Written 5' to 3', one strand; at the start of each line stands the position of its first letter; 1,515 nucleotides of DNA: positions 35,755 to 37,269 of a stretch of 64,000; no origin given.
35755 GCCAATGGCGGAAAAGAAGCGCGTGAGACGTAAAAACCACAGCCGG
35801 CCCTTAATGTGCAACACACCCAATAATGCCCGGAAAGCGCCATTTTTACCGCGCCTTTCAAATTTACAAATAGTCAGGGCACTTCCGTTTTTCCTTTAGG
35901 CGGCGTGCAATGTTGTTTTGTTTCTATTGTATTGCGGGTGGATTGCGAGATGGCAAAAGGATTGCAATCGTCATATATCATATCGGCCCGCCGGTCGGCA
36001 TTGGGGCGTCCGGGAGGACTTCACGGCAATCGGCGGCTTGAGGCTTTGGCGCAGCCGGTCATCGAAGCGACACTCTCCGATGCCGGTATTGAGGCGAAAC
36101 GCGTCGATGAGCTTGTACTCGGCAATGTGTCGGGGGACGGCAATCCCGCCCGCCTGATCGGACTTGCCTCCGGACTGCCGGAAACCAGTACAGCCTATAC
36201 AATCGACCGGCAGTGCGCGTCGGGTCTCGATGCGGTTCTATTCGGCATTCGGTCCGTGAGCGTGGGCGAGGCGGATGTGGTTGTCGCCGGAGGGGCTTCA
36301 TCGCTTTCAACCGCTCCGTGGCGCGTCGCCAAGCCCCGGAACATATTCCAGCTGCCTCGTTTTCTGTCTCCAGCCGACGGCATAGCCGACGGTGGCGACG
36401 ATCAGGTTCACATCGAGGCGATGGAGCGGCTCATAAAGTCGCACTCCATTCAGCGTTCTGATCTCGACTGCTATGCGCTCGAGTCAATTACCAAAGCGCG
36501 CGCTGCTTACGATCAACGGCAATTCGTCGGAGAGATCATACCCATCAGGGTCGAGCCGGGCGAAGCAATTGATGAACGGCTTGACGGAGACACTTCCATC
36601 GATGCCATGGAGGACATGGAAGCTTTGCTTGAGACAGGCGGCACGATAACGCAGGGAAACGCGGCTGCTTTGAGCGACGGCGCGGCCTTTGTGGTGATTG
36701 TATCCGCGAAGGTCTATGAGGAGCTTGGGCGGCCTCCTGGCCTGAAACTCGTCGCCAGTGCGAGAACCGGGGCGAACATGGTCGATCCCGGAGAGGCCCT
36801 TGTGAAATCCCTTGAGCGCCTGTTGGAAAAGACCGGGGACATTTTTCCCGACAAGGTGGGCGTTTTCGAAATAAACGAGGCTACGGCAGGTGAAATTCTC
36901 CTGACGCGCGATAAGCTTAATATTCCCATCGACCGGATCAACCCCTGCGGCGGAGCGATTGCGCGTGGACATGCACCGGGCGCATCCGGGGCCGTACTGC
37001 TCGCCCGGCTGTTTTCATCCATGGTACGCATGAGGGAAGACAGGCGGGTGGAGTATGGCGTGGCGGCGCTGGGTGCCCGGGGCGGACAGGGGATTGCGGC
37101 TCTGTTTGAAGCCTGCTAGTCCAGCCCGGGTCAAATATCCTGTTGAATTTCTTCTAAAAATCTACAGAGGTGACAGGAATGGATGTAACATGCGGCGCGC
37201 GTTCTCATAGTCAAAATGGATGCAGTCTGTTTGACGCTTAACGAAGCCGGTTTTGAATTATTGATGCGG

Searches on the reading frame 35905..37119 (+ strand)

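Call 3: search_protein_families(library=pfam, proteins=[window:35905-37119:+], max_evalue=0.01)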
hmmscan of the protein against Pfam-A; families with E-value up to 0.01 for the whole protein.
window:35905-37119:+ (404 aa): 3 families
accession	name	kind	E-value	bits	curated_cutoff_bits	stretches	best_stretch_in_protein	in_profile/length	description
PF00108.29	Thiolase_N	-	6.8e-47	160.5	26.4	1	24-268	2-259/260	Thiolase, N-terminal domain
PF02803.24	Thiolase_C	-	1.4e-18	67.1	27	1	300-402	25-122/123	Thiolase, C-terminal domain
PF00109.32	ketoacyl-synt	-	2.5e-05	24.4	20.8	1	97-136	167-206/252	Beta-ketoacyl synthase, N-terminal domain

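Call 4: search_protein_families(library=ncbifam, proteins=[window:35905-37119:+], max_evalue=0.01)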
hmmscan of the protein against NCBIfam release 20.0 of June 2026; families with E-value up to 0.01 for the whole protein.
window:35905-37119:+ (404 aa): 43 families (the best 25 are shown)
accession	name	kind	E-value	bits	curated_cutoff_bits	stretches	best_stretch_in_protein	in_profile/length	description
TIGR01930.1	AcCoA-C-Actrans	subfamily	3.4e-80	269.9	240.55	1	25-402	1-385/385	acetyl-CoA C-acyltransferase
NF005212.0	PRK06690.1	equivalog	1.5e-63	215.2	498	1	23-403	4-360/363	acetyl-CoA C-acyltransferase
NF006552.0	PRK09051.1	subfamily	2.3e-57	195.1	565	1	24-403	7-394/395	beta-ketothiolase BktB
NF004853.0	PRK06205.1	subfamily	5.7e-56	190.2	551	1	24-403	5-402/404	acetyl-CoA C-acetyltransferase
NF004206.0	PRK05656.1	subfamily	2.2e-53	181.7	688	1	23-399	4-388/392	acetyl-CoA C-acetyltransferase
NF005033.0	PRK06445.1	equivalog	2.3e-53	181.7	511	1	43-402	31-393/395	acetyl-CoA C-acetyltransferase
TIGR02430.1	pcaF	equivalog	4.9e-52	177.3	597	1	22-402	2-398/400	3-oxoadipyl-CoA thiolase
NF006001.0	PRK08131.1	equivalog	5.6e-52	177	622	1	23-404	4-400/401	3-oxoadipyl-CoA thiolase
NF006086.0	PRK08235.1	equivalog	1.5e-51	175.7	526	1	23-402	4-391/393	acetyl-CoA C-acetyltransferase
NF042967.1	AcCoAtase_PhaA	equivalog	6.3e-51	173.7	740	1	21-398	2-390/396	acetyl-CoA acetyltransferase PhaA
NF006551.0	PRK09050.1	subfamily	6.4e-51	173.7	605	1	21-402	2-399/401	3-oxoadipyl-CoA thiolase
NF006553.0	PRK09052.1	equivalog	2e-50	172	567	1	16-404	1-399/399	acetyl-CoA C-acyltransferase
NF005865.0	PRK07801.1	equivalog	1.5e-48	165.9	591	1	21-399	2-377/382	acetyl-CoA C-acetyltransferase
NF005077.0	PRK06504.1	subfamily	2.8e-48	165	590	1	22-399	3-385/390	acetyl-CoA C-acetyltransferase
NF042999.1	bketothiol_BktB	equivalog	9e-48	163.4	725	1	24-403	6-393/394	beta-ketothiolase BktB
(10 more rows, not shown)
